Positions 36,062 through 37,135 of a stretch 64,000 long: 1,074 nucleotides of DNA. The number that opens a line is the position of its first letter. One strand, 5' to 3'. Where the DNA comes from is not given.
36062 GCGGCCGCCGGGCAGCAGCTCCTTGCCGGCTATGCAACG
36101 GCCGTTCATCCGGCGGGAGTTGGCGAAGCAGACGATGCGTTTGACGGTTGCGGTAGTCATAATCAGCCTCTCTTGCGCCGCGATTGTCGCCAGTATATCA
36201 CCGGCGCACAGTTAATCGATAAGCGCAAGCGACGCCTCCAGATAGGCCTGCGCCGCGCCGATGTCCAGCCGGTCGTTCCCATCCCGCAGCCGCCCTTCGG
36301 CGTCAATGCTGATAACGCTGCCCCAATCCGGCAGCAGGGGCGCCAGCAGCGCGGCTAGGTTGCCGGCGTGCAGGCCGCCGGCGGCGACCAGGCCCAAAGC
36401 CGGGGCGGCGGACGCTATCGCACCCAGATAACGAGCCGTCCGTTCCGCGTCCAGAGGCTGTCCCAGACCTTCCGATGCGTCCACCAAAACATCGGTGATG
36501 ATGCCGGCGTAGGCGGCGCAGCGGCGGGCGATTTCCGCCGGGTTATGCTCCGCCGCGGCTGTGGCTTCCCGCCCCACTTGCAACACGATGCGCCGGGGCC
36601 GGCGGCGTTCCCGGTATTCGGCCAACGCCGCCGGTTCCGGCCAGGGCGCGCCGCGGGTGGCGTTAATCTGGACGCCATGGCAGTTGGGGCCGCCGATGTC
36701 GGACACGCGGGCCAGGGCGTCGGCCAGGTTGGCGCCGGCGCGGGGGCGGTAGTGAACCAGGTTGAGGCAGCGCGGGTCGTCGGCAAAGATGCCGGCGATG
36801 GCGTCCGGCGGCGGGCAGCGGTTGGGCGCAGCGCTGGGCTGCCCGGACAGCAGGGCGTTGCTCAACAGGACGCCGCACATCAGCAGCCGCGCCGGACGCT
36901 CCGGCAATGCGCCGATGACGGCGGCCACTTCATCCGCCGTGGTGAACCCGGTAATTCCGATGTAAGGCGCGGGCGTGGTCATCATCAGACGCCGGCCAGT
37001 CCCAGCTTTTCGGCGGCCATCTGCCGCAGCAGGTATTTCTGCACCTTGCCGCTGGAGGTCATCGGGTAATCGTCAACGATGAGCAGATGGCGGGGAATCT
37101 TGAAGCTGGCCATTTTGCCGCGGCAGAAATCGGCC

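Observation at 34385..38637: Translationally coupled operon: acyl-CoA synthetase / TrpF-like TIM barrel / dual-OB-like unknown / two DUF488 paralogues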

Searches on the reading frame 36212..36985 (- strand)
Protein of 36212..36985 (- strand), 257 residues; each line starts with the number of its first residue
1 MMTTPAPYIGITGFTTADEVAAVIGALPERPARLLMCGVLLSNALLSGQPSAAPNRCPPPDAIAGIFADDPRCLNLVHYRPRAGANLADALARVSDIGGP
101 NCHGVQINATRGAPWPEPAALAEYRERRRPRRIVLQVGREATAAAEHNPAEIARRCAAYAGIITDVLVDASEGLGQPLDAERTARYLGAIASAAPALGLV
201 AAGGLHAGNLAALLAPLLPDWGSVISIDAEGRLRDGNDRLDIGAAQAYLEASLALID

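Call 3: search_protein_families(library=pfam, proteins=[window:36212-36985:-], max_evalue=0.01)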
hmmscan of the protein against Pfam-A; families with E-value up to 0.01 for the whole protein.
window:36212-36985:- (257 aa): 0 families

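Call 6: search_protein_families(library=ncbifam, proteins=[window:36212-36985:-], max_evalue=0.01)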
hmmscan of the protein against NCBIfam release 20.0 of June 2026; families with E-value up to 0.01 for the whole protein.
window:36212-36985:- (257 aa): 0 families

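Call 12: find_homologous_proteins(query=window:36212-36985:-, max_evalue=0.001)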
Query window:36212-36985:- (257 aa): 247 proteins with E <= 0.001 among 8000 candidates; the best 120 are listed.
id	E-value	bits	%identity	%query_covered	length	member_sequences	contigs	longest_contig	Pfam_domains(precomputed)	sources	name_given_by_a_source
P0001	7.1e-152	522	95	98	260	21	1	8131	-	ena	-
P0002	1.3e-147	508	93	100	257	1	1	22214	-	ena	-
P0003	8.3e-141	486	90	98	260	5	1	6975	-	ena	-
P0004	8.0e-127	440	85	97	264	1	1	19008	-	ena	-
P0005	2.3e-125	435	81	98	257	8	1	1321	-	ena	-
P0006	2.8e-125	435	81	100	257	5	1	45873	-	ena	-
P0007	5.8e-124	431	80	95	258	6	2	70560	-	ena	-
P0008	5.3e-122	424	79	98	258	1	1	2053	-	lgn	-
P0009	1.3e-120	420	80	97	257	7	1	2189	-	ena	-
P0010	9.8e-118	410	75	98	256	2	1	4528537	-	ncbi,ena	-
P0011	9.9e-118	410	75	94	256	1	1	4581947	-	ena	-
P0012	8.7e-117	407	73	99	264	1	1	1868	-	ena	-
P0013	1.4e-116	407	75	97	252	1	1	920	-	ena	-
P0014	1.6e-116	406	77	97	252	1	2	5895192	-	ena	-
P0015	6.4e-116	404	74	97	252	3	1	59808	-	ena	-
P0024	5.0e-114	398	74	92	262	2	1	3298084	-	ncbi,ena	-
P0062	1.5e-111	390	72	95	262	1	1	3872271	-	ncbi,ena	-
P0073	6.9e-111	388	73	97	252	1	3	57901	-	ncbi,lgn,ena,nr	ncbi:MAG: hypothetical protein F4W95_12180 [Chloroflexi bacterium]|nr:hypothetical protein [Chlorofl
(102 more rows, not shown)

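Call 14: find_encoding_contigs(protein=P0010, flank=8000, max_places=3)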
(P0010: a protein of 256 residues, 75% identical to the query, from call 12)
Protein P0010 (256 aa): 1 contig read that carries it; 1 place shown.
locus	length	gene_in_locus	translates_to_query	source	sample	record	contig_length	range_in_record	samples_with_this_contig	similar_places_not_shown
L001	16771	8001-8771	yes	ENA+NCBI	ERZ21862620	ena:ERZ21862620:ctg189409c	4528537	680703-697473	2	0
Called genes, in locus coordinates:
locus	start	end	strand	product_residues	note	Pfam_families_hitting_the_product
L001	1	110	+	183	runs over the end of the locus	PF05685:Uma2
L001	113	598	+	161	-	PF00270:DEAD (weak), PF04851:ResIII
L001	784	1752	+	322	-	PF01548:DEDD_Tnp_IS110, PF02371:Transposase_20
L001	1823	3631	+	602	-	PF04851:ResIII (weak), PF00271:Helicase_C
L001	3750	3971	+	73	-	PF15919:HicB_lk_antitox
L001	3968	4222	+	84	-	PF07927:HicA_toxin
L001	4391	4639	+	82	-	PF01954:AF2212-like (faint)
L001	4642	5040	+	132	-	PF01850:PIN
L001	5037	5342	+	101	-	PF14384:BrnA_antitoxin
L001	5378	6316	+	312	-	PF05685:Uma2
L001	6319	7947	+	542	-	PF00501:AMP-binding, PF13193:AMP-binding_C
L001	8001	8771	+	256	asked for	-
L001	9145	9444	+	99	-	-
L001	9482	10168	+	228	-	PF22557:DuOB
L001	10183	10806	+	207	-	PF04343:DUF488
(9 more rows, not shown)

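Call 15: find_encoding_contigs(protein=P0073, flank=8000, max_places=3)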
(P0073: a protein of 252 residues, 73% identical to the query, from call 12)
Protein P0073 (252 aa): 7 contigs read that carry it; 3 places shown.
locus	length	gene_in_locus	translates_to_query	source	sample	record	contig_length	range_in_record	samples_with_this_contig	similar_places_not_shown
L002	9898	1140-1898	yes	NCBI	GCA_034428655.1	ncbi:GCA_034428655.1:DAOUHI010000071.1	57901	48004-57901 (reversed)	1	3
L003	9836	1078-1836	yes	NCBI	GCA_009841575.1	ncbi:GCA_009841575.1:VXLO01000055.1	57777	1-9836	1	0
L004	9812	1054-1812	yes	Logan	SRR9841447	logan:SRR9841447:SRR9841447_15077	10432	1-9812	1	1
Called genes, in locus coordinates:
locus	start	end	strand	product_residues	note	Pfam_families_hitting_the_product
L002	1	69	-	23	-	?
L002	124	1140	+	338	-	PF00501:AMP-binding, PF13193:AMP-binding_C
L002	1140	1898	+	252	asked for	-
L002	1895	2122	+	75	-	-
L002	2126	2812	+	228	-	PF22557:DuOB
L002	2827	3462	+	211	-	PF04343:DUF488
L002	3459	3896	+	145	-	PF04343:DUF488, PF22751:DUF488-N3a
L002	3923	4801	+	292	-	PF00296:Bac_luciferase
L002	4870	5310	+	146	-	PF01796:OB_ChsH2_C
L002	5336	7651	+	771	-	PF00403:HMA, PF00122:E1-E2_ATPase, PF00702:Hydrolase, PF08282:Hydrolase_3 (faint)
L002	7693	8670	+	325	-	PF00089:Trypsin, PF13365:Trypsin_2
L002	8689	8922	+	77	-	PF04945:YHS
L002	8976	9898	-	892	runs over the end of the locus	PF07517:SecA_DEAD, PF01043:SecA_PP_bind, PF21090:P-loop_SecA, PF07516:SecA_SW, PF02810:SEC-C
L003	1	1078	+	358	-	PF00501:AMP-binding, PF13193:AMP-binding_C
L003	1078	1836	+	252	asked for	-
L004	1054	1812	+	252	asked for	-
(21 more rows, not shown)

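Call 18: predict_structure(protein=window:36212-36985:-)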
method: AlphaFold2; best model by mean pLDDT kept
length: 257 residues; sequences in the alignment: 1
mean_pLDDT: 48.5   pTM: 0.46
mean pLDDT of the five models: 48.5, 44.3, 43.2, 36.3, 34.0
residues with pLDDT >= 90: 0; 70-90: 15; 50-70: 109; < 50: 133
segments of 3 or more residues with pLDDT < 50: 1-16, 29-63, 72-75, 170-178, 194-257
pLDDT, mean of each block of 10 residues (from residue 1): 33 48 53 40 37 39 52 51 56 58 58 66 73 62 59 69 59 42 54 46 33 28 32 34 40 34
secondary structure, 60 per line:
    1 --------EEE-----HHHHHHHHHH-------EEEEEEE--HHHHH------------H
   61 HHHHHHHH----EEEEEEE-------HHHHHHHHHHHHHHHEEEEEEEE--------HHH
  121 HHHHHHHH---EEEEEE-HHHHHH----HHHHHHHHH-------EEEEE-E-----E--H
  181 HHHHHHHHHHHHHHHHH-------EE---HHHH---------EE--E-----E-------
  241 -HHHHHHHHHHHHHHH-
elements in order: E9-11 H17-26 E34-40 H43-47 H60-68 E73-79 H87-101 E102-109 H118-128 E132-137 H139-144 H149-157 E165-169 H180-197 H210-213 H242-256

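Call 30: search_solved_structures(query=A2, max_evalue=10, show_alignments=3)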
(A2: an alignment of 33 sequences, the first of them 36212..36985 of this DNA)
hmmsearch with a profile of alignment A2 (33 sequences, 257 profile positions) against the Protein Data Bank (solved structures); distinct sequences matched with E-value up to 10: 5.
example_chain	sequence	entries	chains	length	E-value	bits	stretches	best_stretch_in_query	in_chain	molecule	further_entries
9if7_ST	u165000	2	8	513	0.0018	21.1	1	186-254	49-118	Pre-mRNA-processing factor 19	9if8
4aaj_A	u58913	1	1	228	0.72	12.6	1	192-227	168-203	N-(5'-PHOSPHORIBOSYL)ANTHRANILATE ISOMERASE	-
9oqs_A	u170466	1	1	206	0.92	12.2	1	185-249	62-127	N-hydroxylamine dehydratase (NohD)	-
9oqt_A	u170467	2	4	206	0.95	12.2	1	186-249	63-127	N-hydroxylamine dehydratase (NohD)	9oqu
9oqw_A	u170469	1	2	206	1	12.1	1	194-249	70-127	N-hydroxylamine dehydratase (NohD)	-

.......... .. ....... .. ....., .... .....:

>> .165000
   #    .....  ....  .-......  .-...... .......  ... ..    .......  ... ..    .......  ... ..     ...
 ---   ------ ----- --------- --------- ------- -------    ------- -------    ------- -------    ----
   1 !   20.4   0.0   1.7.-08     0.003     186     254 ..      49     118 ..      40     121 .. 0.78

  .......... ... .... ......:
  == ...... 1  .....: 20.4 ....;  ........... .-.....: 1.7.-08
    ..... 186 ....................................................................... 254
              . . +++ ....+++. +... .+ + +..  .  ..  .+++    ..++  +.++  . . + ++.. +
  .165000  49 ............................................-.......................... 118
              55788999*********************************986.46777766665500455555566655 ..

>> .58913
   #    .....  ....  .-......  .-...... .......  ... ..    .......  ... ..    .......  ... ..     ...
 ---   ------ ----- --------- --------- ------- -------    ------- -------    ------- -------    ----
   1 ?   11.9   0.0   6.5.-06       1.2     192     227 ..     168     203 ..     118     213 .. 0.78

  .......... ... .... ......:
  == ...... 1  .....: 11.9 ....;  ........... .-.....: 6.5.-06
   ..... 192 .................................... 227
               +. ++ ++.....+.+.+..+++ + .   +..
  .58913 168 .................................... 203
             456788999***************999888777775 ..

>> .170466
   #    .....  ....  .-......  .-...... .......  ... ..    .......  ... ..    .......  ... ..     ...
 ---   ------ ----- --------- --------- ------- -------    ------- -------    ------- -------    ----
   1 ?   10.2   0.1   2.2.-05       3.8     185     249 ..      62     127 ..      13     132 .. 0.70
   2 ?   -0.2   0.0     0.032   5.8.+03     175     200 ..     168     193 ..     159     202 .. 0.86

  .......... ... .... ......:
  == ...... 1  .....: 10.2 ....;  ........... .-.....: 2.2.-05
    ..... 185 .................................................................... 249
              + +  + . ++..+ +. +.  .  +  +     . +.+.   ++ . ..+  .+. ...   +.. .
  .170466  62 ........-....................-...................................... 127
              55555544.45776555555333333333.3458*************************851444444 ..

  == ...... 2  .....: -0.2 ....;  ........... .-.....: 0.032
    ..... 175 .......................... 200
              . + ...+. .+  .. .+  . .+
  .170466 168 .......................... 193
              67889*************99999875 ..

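Call 35: search_protein_families(library=pfam, proteins=[window:36212-36985:-], max_evalue=10)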
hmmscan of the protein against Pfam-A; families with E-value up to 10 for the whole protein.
window:36212-36985:- (257 aa): 0 families

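Call 36: search_protein_families(library=padloc, proteins=[window:36212-36985:-], max_evalue=1)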
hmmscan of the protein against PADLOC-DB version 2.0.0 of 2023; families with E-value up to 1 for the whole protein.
window:36212-36985:- (257 aa): 0 families

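Call 37: search_protein_representatives(protein=window:36212-36985:-)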
Query: 257 residues. Proteins with E-value up to 0.001 (for the whole library): 1570; up to 1e-10: 1085; up to 1e-30: 276. The best 150 are listed.
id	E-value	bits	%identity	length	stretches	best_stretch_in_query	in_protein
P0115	3.3e-109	380.8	77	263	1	6-256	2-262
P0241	1.6e-62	227.8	68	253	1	6-151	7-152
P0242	5.3e-60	219.6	47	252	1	6-255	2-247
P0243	1.3e-57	211.7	74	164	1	6-131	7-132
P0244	2.3e-48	181.4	42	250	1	2-252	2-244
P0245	3.4e-48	180.9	45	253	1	6-252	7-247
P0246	7.0e-48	179.8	50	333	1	2-255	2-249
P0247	8.6e-48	179.5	38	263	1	3-251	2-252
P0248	2.1e-47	178.3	42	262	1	6-254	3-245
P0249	6.3e-47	176.7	43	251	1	6-253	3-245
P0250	9.5e-47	176.1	46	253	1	5-256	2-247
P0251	1.1e-46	175.9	38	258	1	5-254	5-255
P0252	1.2e-46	175.8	45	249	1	7-256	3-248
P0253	3.3e-46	174.4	47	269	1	5-255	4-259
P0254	7.8e-45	169.9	41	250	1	7-256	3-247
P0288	1.1e-39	153.0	38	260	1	3-256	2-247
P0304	2.3e-38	148.7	37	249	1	6-256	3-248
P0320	8.9e-38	146.7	35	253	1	5-249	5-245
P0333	2.7e-37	145.1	35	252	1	6-249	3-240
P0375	1.4e-35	139.6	36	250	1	7-250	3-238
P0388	8.3e-35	137.0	35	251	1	7-250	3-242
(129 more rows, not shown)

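Call 38: search_protein_families(library=pfam, proteins=[P0242, P0244, P0247, P0251, P0288, P0320, P0333, P0375, P0388, P0304], max_evalue=1)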
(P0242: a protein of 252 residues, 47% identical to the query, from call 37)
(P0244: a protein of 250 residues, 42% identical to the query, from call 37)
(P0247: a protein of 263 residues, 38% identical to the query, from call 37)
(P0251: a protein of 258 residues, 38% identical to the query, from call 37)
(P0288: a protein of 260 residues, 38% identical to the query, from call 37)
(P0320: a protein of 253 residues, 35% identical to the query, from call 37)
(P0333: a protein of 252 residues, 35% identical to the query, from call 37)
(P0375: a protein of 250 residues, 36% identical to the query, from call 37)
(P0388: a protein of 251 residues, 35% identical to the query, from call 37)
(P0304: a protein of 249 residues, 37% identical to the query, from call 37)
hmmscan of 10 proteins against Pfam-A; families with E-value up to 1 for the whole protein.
P0242 (252 aa): 2 families
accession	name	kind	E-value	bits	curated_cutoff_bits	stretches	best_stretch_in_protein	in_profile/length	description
PF00697.28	PRAI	-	0.16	12.1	22.7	1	154-204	115-158/193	N-(5'phosphoribosyl)anthranilate (PRA) isomerase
PF13174.12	TPR_6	-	0.17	13.1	26.3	0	173-189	15-31/33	Tetratricopeptide repeat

P0244 (250 aa): 1 family
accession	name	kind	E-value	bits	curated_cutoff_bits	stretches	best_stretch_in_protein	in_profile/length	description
PF00697.28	PRAI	-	0.0039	17.3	22.7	1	146-209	107-163/193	N-(5'phosphoribosyl)anthranilate (PRA) isomerase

P0247 (263 aa): 1 family
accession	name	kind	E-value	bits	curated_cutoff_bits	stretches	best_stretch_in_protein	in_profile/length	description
PF18769.7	APOBEC1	-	0.2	12.3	27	1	116-152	51-86/101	APOBEC1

P0251 (258 aa): 1 family
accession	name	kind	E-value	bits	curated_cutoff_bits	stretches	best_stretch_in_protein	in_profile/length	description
PF00227.31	Proteasome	-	0.07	13.2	22.4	1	198-256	92-151/189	Proteasome subunit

P0288 (260 aa): 0 families

P0320 (253 aa): 1 family
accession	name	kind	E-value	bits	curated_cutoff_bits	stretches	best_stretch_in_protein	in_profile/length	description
PF00697.28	PRAI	-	0.0016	18.6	22.7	1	151-227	109-178/193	N-(5'phosphoribosyl)anthranilate (PRA) isomerase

P0333 (252 aa): 0 families

P0375 (250 aa): 1 family
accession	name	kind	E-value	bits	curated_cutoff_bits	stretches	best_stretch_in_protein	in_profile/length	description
PF00697.28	PRAI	-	0.045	13.9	22.7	1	155-205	118-163/193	N-(5'phosphoribosyl)anthranilate (PRA) isomerase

P0388 (251 aa): 3 families
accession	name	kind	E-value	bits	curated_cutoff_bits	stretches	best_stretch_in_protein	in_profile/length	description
PF00697.28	PRAI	-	0.0012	19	22.7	1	151-207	111-163/193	N-(5'phosphoribosyl)anthranilate (PRA) isomerase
PF17523.7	MPS-4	-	0.0046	17.5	25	1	50-95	15-55/78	MinK-related peptide, potassium channel accessory sub-unit protein 4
PF11383.14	DUF3187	-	0.07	12.7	24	1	206-236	109-139/320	Protein of unknown function (DUF3187)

P0304 (249 aa): 2 families
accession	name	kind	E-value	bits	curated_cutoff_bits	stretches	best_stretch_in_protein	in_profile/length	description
PF00697.28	PRAI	-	0.0015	18.7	22.7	1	149-225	110-176/193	N-(5'phosphoribosyl)anthranilate (PRA) isomerase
PF17830.6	STI1-HOP_DP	-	0.11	12.8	29.1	0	65-91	17-43/55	STI1/HOP, DP domain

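Call 39: list_cluster_members(proteins=[P0242, P0244, P0247, P0251, P0288, P0320, P0333, P0375, P0388, P0304])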
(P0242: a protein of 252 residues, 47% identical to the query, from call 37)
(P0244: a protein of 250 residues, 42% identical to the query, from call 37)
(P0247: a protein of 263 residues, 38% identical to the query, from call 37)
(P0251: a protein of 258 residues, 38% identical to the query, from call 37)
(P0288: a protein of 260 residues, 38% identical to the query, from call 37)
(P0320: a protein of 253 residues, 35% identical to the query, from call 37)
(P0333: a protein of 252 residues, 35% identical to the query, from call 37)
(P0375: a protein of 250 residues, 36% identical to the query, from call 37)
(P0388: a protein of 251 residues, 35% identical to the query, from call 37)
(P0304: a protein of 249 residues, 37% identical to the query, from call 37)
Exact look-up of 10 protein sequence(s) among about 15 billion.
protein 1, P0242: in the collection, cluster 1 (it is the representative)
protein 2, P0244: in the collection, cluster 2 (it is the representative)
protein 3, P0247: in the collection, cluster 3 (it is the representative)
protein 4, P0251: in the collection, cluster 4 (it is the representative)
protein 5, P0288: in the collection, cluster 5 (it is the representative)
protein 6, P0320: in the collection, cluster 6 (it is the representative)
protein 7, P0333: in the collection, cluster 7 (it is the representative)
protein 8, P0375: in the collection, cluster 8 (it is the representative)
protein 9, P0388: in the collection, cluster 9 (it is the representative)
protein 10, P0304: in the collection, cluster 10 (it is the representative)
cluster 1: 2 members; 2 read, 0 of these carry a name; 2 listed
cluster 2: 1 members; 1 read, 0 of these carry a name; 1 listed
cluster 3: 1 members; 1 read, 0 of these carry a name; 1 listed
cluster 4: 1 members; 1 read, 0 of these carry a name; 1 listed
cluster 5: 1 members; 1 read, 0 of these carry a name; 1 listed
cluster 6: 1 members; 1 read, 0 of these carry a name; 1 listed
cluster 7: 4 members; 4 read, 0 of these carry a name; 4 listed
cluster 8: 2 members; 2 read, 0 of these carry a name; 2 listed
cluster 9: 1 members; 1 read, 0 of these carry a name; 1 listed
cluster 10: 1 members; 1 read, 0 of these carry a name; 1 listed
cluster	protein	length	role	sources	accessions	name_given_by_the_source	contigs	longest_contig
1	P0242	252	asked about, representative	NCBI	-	-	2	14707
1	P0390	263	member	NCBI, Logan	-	-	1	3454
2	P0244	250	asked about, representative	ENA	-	-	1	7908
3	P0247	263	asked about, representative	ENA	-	-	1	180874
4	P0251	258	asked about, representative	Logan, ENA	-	-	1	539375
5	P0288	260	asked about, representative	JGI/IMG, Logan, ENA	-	-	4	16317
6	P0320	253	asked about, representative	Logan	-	-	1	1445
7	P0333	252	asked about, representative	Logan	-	-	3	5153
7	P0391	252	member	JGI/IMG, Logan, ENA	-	-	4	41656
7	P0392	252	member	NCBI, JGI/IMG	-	-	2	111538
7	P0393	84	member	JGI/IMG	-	-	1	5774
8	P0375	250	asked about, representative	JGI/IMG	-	-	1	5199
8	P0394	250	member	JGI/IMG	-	-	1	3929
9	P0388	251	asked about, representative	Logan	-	-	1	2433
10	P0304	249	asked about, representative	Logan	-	-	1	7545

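Call 42: predict_structure(alignment_id=A2)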
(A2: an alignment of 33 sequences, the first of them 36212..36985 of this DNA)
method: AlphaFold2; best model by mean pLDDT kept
length: 257 residues; sequences in the alignment: 33
mean_pLDDT: 93.3   pTM: 0.91
mean pLDDT of the five models: 93.3, 92.0, 91.7, 73.0, 60.3
residues with pLDDT >= 90: 218; 70-90: 33; 50-70: 4; < 50: 2
segments of 3 or more residues with pLDDT < 50: none
pLDDT, mean of each block of 10 residues (from residue 1): 80 97 96 96 93 91 98 97 92 97 90 86 97 95 94 97 96 84 96 96 95 93 92 90 97 91
secondary structure, 60 per line:
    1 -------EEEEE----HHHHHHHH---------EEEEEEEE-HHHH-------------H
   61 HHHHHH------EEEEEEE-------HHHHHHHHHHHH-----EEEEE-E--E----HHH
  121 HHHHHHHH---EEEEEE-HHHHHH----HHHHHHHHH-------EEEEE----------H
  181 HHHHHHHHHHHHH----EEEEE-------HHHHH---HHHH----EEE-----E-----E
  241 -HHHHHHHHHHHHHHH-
elements in order: E8-12 H17-24 E34-41 H43-46 H60-66 E73-79 H87-98 E104-108 H118-128 E132-137 H139-144 H149-157 E165-169 H180-193 E198-202 H210-214 H218-221 E226-228 H242-256
